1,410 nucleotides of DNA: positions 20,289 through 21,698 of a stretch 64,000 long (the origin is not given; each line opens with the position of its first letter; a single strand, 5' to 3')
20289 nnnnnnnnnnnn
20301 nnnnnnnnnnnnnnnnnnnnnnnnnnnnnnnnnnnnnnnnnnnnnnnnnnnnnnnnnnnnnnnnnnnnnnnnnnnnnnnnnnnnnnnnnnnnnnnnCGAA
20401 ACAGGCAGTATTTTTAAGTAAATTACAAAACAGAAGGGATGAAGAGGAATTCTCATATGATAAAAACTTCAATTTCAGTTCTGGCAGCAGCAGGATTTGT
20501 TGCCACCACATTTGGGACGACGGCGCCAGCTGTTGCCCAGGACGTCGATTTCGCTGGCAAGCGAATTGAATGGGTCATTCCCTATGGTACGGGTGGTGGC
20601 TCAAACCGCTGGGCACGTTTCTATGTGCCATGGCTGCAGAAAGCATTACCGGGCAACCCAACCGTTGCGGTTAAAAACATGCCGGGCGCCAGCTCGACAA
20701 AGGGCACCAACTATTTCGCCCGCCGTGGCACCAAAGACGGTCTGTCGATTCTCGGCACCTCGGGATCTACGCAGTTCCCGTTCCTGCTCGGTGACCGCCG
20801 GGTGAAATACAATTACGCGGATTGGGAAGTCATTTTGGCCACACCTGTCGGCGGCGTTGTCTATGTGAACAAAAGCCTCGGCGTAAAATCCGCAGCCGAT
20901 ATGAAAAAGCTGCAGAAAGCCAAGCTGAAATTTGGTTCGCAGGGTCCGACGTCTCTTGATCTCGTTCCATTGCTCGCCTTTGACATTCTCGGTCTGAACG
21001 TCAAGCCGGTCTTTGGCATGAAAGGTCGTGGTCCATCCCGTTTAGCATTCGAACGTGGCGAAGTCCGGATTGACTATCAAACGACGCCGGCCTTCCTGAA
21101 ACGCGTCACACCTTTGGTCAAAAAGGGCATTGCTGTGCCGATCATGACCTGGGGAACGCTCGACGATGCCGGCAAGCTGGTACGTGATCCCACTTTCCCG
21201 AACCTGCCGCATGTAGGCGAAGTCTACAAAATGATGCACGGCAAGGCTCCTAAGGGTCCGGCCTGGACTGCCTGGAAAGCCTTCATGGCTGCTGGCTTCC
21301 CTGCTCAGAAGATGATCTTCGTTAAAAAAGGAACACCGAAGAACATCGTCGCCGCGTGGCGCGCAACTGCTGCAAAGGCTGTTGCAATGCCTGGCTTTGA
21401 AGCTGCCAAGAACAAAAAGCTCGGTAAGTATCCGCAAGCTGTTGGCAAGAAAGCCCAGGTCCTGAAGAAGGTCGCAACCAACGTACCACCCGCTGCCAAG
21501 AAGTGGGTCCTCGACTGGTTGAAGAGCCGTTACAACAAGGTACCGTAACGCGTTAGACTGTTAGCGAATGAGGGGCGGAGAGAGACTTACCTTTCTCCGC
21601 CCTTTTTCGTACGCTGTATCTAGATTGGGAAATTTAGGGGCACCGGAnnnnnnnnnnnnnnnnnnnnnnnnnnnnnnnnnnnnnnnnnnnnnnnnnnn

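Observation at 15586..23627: Tricarboxylate-type catabolic island: TcuA-like flavoprotein, LysR, PrpF-family isomerase, TctC-like binding protein, and a TctA with a fused TctB-like tail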

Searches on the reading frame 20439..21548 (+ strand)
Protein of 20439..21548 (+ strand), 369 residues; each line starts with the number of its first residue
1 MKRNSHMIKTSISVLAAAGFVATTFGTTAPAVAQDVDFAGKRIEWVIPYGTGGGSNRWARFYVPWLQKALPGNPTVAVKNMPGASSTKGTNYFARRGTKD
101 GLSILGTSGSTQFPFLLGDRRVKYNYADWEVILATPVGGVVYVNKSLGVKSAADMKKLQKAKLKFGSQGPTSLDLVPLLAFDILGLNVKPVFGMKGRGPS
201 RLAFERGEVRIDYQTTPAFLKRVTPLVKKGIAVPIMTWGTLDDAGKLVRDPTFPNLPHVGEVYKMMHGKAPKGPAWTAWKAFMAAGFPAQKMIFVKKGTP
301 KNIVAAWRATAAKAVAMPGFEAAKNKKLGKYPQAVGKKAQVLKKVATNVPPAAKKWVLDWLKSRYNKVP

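Call 4: search_protein_families(library=pfam, proteins=[window:20439-21548:+], max_evalue=0.01)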
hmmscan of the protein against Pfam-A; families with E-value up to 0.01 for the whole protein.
window:20439-21548:+ (369 aa): 0 families

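Call 5: search_protein_families(library=ncbifam, proteins=[window:20439-21548:+], max_evalue=0.01)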
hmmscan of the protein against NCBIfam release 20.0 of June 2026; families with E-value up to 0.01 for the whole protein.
window:20439-21548:+ (369 aa): 0 families

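Call 6: search_protein_families(library=pfam, proteins=[window:20439-21548:+], max_evalue=10)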
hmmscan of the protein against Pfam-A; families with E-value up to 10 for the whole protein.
window:20439-21548:+ (369 aa): 0 families

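Call 8: search_solved_structures(query=window:20439-21548:+, max_evalue=10, show_alignments=2)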
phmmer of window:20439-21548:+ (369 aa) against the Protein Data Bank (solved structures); distinct sequences matched with E-value up to 10: 7.
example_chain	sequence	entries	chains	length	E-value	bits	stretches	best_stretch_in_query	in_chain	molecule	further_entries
4x9t_A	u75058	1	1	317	0.0015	20.9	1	37-90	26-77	Uncharacterized protein UPF0065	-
2qpq_A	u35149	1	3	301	0.0018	20.7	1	37-110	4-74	protein Bug27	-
2f5x_A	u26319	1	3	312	0.0032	19.9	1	39-225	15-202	BugD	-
6hke_A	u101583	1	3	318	0.006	19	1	33-112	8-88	Possible TctC subunit of the Tripartite Tricarboxylate Transport(TTT) Family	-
25hk_A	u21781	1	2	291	0.1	14.9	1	36-107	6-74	Tripartite tricarboxylate transporter substrate binding protein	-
3n73_A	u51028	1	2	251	0.29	13.4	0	18-78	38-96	Putative 4-hydroxy-2-oxoglutarate aldolase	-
5lq5_A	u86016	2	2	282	0.99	11.7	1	140-195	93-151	Putative phosphonate binding protein for ABC transporter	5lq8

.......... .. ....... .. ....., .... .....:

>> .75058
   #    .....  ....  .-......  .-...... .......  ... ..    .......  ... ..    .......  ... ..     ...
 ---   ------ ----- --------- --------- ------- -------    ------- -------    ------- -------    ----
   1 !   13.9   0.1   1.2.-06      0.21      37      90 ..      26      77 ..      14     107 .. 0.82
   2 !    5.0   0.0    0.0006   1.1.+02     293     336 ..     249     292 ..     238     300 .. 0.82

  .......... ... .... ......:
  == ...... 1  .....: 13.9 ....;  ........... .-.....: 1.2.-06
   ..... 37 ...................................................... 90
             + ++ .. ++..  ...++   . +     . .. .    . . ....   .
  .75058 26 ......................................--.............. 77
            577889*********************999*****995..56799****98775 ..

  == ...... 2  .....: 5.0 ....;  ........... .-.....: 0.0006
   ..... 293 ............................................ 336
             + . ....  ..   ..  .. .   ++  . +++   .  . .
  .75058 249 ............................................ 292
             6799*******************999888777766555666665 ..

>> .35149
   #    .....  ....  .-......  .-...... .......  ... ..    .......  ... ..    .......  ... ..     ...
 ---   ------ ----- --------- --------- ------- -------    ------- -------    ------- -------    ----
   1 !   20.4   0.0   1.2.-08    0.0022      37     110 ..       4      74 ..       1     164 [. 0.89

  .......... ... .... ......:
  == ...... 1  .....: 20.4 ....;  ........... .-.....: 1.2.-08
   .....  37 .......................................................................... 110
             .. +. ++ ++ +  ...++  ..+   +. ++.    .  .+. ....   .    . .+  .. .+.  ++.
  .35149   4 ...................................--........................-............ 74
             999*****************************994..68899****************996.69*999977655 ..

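Call 27: find_homologous_proteins(query=window:20439-21548:+, max_evalue=0.001)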
Query window:20439-21548:+ (369 aa): 3035 proteins with E <= 0.001 among 8000 candidates; the best 120 are listed.
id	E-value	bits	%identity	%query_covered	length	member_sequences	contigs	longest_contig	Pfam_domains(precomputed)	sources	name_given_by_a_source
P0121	5.1e-210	715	91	92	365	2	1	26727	-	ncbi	-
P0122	3.4e-208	709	87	98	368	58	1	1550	-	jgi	-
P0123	7.2e-207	705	90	93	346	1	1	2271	-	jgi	jgi:tripartite-type tricarboxylate transporter receptor subunit TctC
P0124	1.1e-206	704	89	93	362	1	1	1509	-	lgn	-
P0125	5.4e-206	702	89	93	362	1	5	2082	-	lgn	-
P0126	1.2e-205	701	89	93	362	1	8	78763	-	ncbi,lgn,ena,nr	ncbi:MAG: tricarboxylate transporter [Proteobacteria bacterium]|nr:tricarboxylate transporter [Pseud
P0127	1.3e-205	701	84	98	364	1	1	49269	-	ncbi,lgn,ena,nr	ncbi:MAG: tricarboxylate transporter [Alphaproteobacteria bacterium]|nr:tricarboxylate transporter [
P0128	2.4e-202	690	88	93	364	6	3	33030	-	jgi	jgi:tripartite-type tricarboxylate transporter receptor subunit TctC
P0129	6.7e-201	685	86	93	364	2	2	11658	-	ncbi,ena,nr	ncbi:MAG: tricarboxylate transporter [Proteobacteria bacterium]|nr:tricarboxylate transporter [Pseud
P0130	2.6e-200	683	83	98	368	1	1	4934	-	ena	-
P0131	4.8e-199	679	82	100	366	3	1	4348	-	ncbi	-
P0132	2.7e-198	677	81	98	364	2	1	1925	-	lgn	-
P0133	2.8e-198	677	81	99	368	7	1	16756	-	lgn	-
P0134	1.2e-192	658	82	97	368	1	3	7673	-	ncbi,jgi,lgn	ncbi:MAG: tripartite-type tricarboxylate transporter receptor subunit TctC [Alphaproteobacteria bact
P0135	2.1e-192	657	82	96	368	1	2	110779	-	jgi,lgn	jgi:tripartite-type tricarboxylate transporter receptor subunit TctC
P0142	1.6e-180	618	77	98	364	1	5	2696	PF03401.19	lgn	-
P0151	5.5e-176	603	79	90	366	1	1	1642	PF03401.19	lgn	-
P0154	1.2e-173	596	74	98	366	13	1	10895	PF03401.19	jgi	jgi:tripartite-type tricarboxylate transporter receptor subunit TctC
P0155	1.3e-173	595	76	97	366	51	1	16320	PF03401.19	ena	-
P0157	1.9e-172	592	74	98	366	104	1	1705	PF03401.19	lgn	-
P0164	6.0e-164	564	73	93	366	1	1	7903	PF03401.19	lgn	-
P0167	3.5e-147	508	66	91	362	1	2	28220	PF03401.19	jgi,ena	jgi:tripartite-type tricarboxylate transporter receptor subunit TctC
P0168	6.6e-145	501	62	99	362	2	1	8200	PF03401.19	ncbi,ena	-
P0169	2.9e-142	492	60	98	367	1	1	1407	PF03401.19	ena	-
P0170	1.5e-141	490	64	91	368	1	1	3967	PF03401.19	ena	-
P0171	5.6e-141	488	63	98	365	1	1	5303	PF03401.19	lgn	-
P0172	9.4e-141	487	62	96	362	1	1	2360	PF03401.19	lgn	-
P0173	1.3e-140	487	59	99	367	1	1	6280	PF03401.19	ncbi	-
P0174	2.0e-140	486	60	97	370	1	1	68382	PF03401.19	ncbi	-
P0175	2.2e-140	486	63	92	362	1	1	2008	PF03401.19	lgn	-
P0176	6.7e-140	484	62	91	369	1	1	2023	PF03401.19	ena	-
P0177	9.7e-140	484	64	89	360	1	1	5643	PF03401.19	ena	-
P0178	2.2e-139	483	63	89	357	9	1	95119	PF03401.19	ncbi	ncbi:MAG: tripartite tricarboxylate transporter substrate-binding protein [Alphaproteobacteria bacte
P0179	2.2e-139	483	60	98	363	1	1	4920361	PF03401.19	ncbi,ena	-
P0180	2.7e-139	483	59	99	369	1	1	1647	PF03401.19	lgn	-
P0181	4.1e-139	482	63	93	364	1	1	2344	PF03401.19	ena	-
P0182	5.3e-139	482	64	89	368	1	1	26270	PF03401.19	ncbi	-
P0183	5.6e-139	481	59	97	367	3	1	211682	PF03401.19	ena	-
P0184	5.7e-139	481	62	92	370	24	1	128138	PF03401.19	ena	-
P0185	6.0e-139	481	62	94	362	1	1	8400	PF03401.19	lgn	-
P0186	6.4e-139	481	62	92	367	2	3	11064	PF03401.19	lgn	-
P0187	7.0e-139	481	63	91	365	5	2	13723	PF03401.19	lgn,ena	-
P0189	1.1e-138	481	60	97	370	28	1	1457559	PF03401.19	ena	-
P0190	1.6e-138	480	61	94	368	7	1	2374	PF03401.19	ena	-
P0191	2.0e-138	480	59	96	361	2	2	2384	PF03401.19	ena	-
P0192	2.0e-138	480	61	92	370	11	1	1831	PF03401.19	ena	-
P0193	2.1e-138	480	58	99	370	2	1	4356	PF03401.19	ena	-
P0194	2.2e-138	479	60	96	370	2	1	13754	PF03401.19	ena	-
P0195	2.4e-138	479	62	89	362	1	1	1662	PF03401.19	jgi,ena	-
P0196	3.6e-138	479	63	89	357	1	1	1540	PF03401.19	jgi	jgi:tripartite-type tricarboxylate transporter receptor subunit TctC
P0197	3.6e-138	479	64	91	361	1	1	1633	PF03401.19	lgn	-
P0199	3.9e-138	479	62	90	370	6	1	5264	PF03401.19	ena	-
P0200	4.1e-138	479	63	89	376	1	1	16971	PF03401.19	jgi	-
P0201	4.7e-138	478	62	95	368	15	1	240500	PF03401.19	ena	-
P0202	5.2e-138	478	62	89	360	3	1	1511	PF03401.19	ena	-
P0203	6.9e-138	478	63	91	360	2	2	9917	PF03401.19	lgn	-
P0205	1.1e-137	477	61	92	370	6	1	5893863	PF03401.19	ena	-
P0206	1.6e-137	477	62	90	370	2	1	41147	PF03401.19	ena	-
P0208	3.4e-137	476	61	96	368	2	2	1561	PF03401.19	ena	-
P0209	3.4e-137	476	57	99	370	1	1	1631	PF03401.19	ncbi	-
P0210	3.5e-137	476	61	96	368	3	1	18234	PF03401.19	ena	-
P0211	3.9e-137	475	59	95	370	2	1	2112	PF03401.19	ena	-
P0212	4.0e-137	475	62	89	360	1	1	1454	PF03401.19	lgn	-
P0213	4.1e-137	475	61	90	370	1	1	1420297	PF03401.19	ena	-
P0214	4.1e-137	475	61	92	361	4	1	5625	PF03401.19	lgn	-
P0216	6.2e-137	475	64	91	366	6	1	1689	PF03401.19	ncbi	-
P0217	6.3e-137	475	62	89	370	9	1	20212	PF03401.19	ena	-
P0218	6.5e-137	475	62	92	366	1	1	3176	PF03401.19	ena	-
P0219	6.6e-137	475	61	92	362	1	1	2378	PF03401.19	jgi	-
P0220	7.2e-137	475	61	89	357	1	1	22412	PF03401.19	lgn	-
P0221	7.7e-137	474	58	97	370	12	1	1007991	PF03401.19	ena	-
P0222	9.7e-137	474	62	90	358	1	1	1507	PF03401.19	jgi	-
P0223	1.0e-136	474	61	92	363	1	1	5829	PF03401.19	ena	-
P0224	1.0e-136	474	60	89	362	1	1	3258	PF03401.19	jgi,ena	-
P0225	1.4e-136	474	58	97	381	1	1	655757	PF03401.19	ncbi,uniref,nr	ncbi:tricarboxylate transporter [Motiliproteus coralliicola]|uniref:Tricarboxylate transporter n=1 T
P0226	1.4e-136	474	61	95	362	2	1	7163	PF03401.19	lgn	-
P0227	1.4e-136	474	61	95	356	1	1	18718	PF03401.19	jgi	jgi:tripartite-type tricarboxylate transporter receptor subunit TctC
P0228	1.6e-136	473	62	93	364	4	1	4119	PF03401.19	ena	-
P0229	1.7e-136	473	61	96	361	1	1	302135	PF03401.19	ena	-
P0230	2.0e-136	473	61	91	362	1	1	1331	PF03401.19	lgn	-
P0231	2.1e-136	473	61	91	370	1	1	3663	PF03401.19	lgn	-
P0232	3.1e-136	472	58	97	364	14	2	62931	PF03401.19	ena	-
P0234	3.5e-136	472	62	90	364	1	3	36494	PF03401.19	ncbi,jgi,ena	-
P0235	3.8e-136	472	61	92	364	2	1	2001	PF03401.19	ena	-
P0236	4.1e-136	472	61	93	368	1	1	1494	PF03401.19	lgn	-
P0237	4.3e-136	472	58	98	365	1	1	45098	PF03401.19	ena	-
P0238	4.8e-136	472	60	97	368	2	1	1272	PF03401.19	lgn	-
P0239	7.9e-136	471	62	91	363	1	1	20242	PF03401.19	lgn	-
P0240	1.2e-135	471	59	99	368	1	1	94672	PF03401.19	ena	-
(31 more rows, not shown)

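Call 47: search_protein_families(library=pfam, alignment_id=A2, max_evalue=0.01)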
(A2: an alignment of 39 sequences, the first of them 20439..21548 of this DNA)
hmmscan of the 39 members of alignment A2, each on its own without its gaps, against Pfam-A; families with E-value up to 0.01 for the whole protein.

A. member 1, window:20439-21548:+ (369 aa): 0 families

B. families by the number of members that match (of 39 scanned): 1 family
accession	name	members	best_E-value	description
PF03401.19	TctC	28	9.5e-12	Tripartite tricarboxylate transporter family receptor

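Call 48: search_solved_structures(query=A2, max_evalue=0.001)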
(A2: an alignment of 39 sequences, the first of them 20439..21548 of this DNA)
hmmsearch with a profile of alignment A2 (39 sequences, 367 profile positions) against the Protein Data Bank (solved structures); distinct sequences matched with E-value up to 0.001: 11.
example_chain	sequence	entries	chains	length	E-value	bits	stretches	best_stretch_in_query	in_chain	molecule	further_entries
2dvz_A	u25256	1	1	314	3.6e-09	39.1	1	35-168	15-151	Putative exported protein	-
2f5x_A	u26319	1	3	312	6.8e-09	38.1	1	35-103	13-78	BugD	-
8hka_A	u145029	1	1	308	6.4e-08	35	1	41-197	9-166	Periplasmic terephthalate binding protein (TBP)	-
6hke_A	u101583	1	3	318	6.8e-08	34.9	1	31-106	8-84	Possible TctC subunit of the Tripartite Tricarboxylate Transport(TTT) Family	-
8hk9_D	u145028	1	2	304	6.9e-08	34.8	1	41-197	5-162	Periplasmic terephthalate binding protein (TBP)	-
8hkb_A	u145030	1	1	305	1.1e-07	34.1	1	40-183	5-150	Periplasmic terephthalate binding protein (TBP)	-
4x9t_A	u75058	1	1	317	1.3e-07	34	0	31-99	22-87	Uncharacterized protein UPF0065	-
7ndr_A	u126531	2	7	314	2.1e-06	30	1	40-210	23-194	Tripartite tricarboxylate transporter substrate binding protein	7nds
25hk_A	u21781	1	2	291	1.7e-05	27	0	31-103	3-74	Tripartite tricarboxylate transporter substrate binding protein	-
2qpq_A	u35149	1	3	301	4.9e-05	25.5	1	35-108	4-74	protein Bug27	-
5oei_A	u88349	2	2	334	5.4e-05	25.3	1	34-168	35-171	Uncharacterized protein family UPF0065:Tat pathway signal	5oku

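Call 56: predict_structure(alignment_id=A2)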
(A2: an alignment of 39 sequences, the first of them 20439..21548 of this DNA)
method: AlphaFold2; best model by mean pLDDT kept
length: 369 residues; sequences in the alignment: 39
mean_pLDDT: 87.6   pTM: 0.84
mean pLDDT of the five models: 87.6, 87.6, 87.6, 87.4, 82.6
residues with pLDDT >= 90: 269; 70-90: 61; 50-70: 6; < 50: 33
segments of 3 or more residues with pLDDT < 50: 1-33
pLDDT, mean of each block of 10 residues (from residue 1): 35 36 41 75 93 83 97 96 88 94 93 92 89 92 95 93 92 94 96 76 89 91 94 96 87 96 97 96 89 95 97 98 94 93 91 97 92
secondary structure, 60 per line:
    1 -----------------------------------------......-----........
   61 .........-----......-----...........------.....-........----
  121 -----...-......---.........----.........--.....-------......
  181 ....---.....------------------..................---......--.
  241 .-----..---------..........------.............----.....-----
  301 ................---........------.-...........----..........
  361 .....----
elements in order: E42-47 H53-69 E75-80 H86-96 E103-107 H109-116 E130-135 E139-144 H152-160 E163-167 H175-184 E188-192 E211-215 H216-228 E232-237 H259-267 H274-286 E291-295 H301-316 H320-327 H336-346 H351-365

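Call 59: fold_search(model_id=the predicted structure, library=pdb)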
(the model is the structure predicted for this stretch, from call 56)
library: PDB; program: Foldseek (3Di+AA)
matches with E <= 10: 1009; with E <= 0.001: 303
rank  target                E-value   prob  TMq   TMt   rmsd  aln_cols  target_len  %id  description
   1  8hk9_A                3.6e-14  1.00  0.60  0.74   4.3       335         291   19  Apo-form of Periplasmic terephthalate binding protein (TBP) from Ideonella sakaiensis (released 2023-06-21)
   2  2dvz                  4.5e-14  1.00  0.63  0.75   4.9       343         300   19  Structure of a periplasmic transporter (released 2006-11-07)
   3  2f5x_A                6.8e-14  1.00  0.59  0.71   5.0       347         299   21  Structure of periplasmic binding protein BugD (released 2006-01-24)
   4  8hkb                  8.1e-14  1.00  0.63  0.75   4.3       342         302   18  TPA bound-form of Periplasmic terephthalate binding protein (TBP) from Ideonella sakaiensis mutant K184D (released 2023-06-21)
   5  7ndr_C                9.6e-14  1.00  0.58  0.71   4.6       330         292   16  Crystal structure of TphC in an open conformation (released 2021-11-03)
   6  2f5x_B                1.2e-13  1.00  0.60  0.72   4.8       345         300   21  Structure of periplasmic binding protein BugD (released 2006-01-24)
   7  6hke_A                1.4e-13  1.00  0.57  0.70   5.0       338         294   17  MatC (Rpa3494) from Rhodopseudomonas palustris with bound malate (released 2018-12-05)
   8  8hka                  1.4e-13  1.00  0.59  0.71   5.4       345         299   19  TPA bound-form of Periplasmic terephthalate binding protein (TBP) from Ideonella sakaiensis (released 2023-06-21)
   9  7ndr_A                3.1e-13  1.00  0.58  0.71   5.0       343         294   17  Crystal structure of TphC in an open conformation (released 2021-11-03)
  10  4x9t                  4.9e-13  1.00  0.57  0.70   5.0       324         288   18  Crystal structure of a TctC solute binding protein from Polaromonas (Bpro_3516, Target EFI-510338), no ligand (released 2014-12-24)
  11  7ndr_B                4.9e-13  1.00  0.59  0.71   4.9       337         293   17  Crystal structure of TphC in an open conformation (released 2021-11-03)
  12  2qpq_A                9.3e-13  1.00  0.63  0.76   4.3       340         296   19  Structure of Bug27 from Bordetella pertussis (released 2007-08-21)
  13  7nds                  2.2e-12  1.00  0.59  0.72   5.1       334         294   17  Crystal structure of TphC in a closed conformation (released 2021-11-03)
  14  5oei                  3.3e-12  1.00  0.61  0.73   4.4       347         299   18  R. palustris Rpa4515 with oxoadipate (released 2017-11-08)
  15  6hke_C                3.5e-12  1.00  0.60  0.74   4.4       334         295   18  MatC (Rpa3494) from Rhodopseudomonas palustris with bound malate (released 2018-12-05)
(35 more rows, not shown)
